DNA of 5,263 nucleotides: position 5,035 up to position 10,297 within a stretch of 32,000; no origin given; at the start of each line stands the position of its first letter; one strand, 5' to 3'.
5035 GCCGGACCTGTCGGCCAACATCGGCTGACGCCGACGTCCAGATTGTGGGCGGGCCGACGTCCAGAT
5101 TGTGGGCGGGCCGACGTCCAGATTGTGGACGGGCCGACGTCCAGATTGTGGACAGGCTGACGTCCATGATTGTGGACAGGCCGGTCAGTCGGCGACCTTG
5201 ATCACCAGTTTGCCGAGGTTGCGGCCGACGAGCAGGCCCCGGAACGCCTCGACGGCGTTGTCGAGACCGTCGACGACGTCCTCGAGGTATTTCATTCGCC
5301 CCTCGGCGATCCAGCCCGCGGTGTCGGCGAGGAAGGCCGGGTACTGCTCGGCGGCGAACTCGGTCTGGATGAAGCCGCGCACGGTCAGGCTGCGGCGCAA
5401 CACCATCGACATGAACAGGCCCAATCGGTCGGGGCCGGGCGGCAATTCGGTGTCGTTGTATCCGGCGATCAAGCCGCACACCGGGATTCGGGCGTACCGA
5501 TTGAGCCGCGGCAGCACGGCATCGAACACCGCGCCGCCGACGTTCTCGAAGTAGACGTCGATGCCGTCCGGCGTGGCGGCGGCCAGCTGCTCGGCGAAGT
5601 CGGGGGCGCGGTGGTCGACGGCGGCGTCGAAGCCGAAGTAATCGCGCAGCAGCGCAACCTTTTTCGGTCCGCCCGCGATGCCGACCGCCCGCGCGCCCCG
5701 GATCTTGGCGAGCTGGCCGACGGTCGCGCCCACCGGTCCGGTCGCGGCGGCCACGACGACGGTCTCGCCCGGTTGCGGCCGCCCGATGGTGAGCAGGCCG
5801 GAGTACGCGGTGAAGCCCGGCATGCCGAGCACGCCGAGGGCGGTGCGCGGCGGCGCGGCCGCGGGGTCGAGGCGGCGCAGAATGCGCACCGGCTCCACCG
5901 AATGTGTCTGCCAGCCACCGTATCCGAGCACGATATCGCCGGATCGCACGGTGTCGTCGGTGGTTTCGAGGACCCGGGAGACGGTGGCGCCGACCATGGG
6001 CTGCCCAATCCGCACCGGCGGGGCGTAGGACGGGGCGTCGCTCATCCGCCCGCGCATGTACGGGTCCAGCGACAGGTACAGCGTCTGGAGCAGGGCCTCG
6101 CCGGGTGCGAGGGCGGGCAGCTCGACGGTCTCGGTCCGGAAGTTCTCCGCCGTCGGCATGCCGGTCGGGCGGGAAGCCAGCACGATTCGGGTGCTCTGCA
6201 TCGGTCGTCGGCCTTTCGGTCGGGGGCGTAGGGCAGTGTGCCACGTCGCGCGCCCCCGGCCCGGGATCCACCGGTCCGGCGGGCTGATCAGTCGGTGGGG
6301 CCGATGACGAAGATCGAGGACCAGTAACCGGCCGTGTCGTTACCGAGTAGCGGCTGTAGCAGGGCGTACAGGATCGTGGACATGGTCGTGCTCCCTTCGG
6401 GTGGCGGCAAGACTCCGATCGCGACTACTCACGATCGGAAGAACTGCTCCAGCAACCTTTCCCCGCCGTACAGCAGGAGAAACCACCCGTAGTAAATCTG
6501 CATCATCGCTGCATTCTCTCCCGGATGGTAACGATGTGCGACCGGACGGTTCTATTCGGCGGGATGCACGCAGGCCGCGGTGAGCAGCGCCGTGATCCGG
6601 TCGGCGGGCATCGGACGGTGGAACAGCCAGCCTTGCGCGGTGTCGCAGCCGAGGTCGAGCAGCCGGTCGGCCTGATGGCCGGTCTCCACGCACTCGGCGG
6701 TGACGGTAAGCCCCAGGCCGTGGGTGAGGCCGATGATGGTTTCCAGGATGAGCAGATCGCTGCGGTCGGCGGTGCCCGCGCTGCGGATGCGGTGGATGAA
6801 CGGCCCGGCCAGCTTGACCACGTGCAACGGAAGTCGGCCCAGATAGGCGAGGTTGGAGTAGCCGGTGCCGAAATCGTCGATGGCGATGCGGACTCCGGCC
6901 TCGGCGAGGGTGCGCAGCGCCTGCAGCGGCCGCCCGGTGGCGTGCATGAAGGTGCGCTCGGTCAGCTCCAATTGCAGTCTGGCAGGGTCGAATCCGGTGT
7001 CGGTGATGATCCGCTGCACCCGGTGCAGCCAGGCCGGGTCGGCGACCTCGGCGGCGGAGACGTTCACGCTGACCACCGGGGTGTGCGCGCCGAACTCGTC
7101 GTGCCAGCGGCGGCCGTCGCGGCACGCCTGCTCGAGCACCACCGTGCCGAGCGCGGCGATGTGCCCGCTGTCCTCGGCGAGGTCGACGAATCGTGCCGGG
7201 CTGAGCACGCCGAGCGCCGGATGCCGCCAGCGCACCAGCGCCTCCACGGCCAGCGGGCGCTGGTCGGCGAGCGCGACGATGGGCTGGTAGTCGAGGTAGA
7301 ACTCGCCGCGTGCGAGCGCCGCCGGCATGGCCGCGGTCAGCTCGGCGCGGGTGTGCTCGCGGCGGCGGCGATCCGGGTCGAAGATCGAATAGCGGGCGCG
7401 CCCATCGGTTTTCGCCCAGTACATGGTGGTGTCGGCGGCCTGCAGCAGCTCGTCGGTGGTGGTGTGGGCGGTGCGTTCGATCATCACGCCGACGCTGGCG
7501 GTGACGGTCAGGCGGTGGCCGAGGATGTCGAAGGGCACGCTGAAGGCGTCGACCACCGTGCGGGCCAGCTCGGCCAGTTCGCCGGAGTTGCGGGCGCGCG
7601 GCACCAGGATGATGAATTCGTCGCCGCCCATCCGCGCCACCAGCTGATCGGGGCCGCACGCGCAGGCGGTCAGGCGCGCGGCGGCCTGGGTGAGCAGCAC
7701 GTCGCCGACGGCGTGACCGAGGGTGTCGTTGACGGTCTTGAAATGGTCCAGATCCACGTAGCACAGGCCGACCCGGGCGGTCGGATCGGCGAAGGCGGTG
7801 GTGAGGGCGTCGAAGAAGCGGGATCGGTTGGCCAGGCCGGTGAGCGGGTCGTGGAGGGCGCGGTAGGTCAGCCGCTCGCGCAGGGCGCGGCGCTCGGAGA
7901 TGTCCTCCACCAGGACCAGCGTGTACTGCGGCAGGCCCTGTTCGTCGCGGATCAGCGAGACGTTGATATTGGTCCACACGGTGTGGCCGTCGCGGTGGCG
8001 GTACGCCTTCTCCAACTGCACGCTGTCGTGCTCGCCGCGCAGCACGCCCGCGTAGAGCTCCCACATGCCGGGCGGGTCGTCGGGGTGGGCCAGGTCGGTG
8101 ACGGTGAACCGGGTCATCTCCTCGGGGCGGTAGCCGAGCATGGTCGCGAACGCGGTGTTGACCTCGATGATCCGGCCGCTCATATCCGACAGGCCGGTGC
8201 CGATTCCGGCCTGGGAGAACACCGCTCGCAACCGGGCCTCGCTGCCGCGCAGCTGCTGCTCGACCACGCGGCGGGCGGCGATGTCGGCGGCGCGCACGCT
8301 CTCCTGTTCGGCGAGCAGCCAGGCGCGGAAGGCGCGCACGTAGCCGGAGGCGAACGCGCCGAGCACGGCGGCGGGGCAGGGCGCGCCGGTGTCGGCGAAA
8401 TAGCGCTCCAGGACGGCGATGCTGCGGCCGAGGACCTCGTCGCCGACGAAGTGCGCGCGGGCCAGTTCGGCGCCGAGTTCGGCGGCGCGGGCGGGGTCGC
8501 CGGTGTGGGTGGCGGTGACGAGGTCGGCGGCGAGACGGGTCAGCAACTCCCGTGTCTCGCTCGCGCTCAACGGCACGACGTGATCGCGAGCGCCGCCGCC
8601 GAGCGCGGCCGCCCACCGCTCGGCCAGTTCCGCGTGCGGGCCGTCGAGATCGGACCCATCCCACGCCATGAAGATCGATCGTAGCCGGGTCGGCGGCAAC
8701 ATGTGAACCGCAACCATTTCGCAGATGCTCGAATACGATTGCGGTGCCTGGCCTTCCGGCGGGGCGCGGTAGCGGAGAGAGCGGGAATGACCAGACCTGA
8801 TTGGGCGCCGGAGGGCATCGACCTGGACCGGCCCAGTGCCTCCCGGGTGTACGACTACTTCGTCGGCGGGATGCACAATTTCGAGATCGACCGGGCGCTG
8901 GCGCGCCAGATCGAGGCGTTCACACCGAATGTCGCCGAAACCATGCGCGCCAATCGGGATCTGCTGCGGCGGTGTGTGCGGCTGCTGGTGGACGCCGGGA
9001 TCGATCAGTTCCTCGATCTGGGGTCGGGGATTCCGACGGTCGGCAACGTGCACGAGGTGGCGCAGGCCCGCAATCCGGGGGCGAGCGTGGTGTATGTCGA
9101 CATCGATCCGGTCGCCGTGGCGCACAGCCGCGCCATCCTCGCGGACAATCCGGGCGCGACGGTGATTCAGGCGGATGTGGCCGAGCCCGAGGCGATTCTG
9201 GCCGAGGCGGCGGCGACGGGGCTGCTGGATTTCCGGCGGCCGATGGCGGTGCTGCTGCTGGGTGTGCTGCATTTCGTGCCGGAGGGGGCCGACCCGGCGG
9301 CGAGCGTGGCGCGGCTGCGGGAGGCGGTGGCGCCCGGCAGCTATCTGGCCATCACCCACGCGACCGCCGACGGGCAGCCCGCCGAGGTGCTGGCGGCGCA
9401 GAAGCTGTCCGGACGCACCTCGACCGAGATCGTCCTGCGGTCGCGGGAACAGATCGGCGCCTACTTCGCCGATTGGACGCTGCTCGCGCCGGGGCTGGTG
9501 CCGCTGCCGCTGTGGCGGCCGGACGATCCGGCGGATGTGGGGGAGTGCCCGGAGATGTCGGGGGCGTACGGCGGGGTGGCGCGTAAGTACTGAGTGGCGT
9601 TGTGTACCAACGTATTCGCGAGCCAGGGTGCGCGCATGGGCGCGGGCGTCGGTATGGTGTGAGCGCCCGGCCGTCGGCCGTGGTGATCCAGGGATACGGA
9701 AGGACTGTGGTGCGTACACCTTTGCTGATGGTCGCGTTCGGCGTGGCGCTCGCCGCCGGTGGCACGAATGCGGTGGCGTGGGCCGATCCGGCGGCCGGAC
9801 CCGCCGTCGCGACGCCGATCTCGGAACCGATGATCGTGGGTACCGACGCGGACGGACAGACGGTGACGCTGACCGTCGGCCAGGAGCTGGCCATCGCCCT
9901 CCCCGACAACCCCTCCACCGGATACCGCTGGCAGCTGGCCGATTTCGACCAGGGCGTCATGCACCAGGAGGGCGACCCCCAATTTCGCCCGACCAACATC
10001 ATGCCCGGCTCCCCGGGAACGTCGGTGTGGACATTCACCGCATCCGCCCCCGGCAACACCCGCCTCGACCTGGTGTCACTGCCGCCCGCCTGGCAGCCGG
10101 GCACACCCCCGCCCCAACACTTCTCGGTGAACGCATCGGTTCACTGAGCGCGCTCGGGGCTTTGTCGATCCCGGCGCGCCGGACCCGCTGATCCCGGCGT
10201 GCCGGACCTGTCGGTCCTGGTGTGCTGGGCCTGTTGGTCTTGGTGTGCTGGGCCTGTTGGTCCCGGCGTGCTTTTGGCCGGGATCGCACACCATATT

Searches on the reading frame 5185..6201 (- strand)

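Call 28: search_protein_families(library=pfam, proteins=[window:5185-6201:-])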
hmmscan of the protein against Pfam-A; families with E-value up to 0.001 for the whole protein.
window:5185-6201:- (338 aa): 3 families
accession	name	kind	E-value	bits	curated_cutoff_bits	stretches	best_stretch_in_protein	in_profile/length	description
PF16884.10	ADH_N_2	-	8.5e-37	125.8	31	1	5-104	2-101/108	N-terminal domain of oxidoreductase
PF00107.32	ADH_zinc_N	-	3.3e-19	69.6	31.8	1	156-290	1-123/129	Zinc-binding dehydrogenase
PF13602.12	ADH_zinc_N_2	-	2.3e-12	48.4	27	1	190-334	2-134/134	Zinc-binding dehydrogenase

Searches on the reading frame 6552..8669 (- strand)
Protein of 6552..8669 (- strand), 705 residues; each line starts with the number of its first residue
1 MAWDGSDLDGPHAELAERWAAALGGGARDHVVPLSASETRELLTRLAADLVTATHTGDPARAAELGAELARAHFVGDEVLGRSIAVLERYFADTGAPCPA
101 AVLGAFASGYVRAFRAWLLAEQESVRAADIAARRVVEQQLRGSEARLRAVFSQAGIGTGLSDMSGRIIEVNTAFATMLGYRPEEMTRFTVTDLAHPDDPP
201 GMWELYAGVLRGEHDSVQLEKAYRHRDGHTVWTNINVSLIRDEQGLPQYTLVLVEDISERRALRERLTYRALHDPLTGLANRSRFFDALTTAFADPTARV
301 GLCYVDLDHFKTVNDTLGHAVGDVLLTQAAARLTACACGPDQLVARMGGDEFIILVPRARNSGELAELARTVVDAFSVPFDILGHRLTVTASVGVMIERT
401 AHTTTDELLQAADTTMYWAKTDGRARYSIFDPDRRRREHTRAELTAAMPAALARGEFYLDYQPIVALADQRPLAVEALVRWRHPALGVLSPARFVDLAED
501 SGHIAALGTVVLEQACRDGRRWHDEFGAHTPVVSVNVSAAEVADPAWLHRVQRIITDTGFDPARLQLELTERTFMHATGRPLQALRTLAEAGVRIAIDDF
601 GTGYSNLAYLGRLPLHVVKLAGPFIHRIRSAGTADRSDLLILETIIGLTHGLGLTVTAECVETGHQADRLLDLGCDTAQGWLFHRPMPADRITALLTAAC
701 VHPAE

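Call 28: search_protein_families(library=pfam, proteins=[window:6552-8669:-])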
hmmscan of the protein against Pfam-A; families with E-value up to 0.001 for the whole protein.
window:6552-8669:- (705 aa): 7 families
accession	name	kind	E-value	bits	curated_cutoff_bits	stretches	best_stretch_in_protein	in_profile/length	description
PF00563.25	EAL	-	1.9e-64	217.7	31.3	1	448-686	4-236/236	EAL domain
PF00990.26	GGDEF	-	2.9e-40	138.1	23.8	1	271-425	1-160/161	Diguanylate cyclase, GGDEF domain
PF08447.18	PAS_3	-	7.9e-13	48.9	25.6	1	167-249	1-84/89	PAS fold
PF13426.13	PAS_9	-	2.3e-12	47.5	27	1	160-259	6-103/103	PAS domain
PF00989.32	PAS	-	3.8e-12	46.7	22.6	1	146-257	2-113/113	PAS fold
PF08448.16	PAS_4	-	4.6e-12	46.6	23.1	1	154-262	4-110/110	PAS fold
PF13188.13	PAS_8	-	1.7e-05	25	21.8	1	145-195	1-52/65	PAS domain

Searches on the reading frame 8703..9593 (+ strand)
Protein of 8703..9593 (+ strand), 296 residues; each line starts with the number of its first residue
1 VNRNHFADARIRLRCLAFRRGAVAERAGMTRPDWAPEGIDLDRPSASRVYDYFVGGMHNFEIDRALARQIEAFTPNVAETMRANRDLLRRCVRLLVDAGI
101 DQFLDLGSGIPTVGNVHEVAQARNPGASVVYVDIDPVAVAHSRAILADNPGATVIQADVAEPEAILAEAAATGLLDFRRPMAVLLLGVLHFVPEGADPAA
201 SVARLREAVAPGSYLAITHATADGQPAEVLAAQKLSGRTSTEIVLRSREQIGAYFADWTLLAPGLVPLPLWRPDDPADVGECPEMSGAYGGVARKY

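Call 28: search_protein_families(library=pfam, proteins=[window:8703-9593:+])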
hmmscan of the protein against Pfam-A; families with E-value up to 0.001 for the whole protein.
window:8703-9593:+ (296 aa): 2 families
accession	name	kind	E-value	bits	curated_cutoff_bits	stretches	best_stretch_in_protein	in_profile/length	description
PF04672.18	Methyltransf_19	-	3.7e-87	292.7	26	1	34-295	3-267/268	S-adenosyl methyltransferase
PF08242.18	Methyltransf_12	-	1.9e-06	28.9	30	1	105-214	2-97/98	Methyltransferase domain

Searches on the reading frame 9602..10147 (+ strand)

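Call 28: search_protein_families(library=pfam, proteins=[window:9602-10147:+])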
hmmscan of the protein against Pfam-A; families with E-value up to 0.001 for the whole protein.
window:9602-10147:+ (181 aa): 1 family
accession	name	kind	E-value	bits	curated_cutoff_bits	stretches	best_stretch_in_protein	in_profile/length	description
PF09394.16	Inhibitor_I42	-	8e-20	71.4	27.2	1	90-176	2-89/91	Chagasin family peptidase inhibitor I42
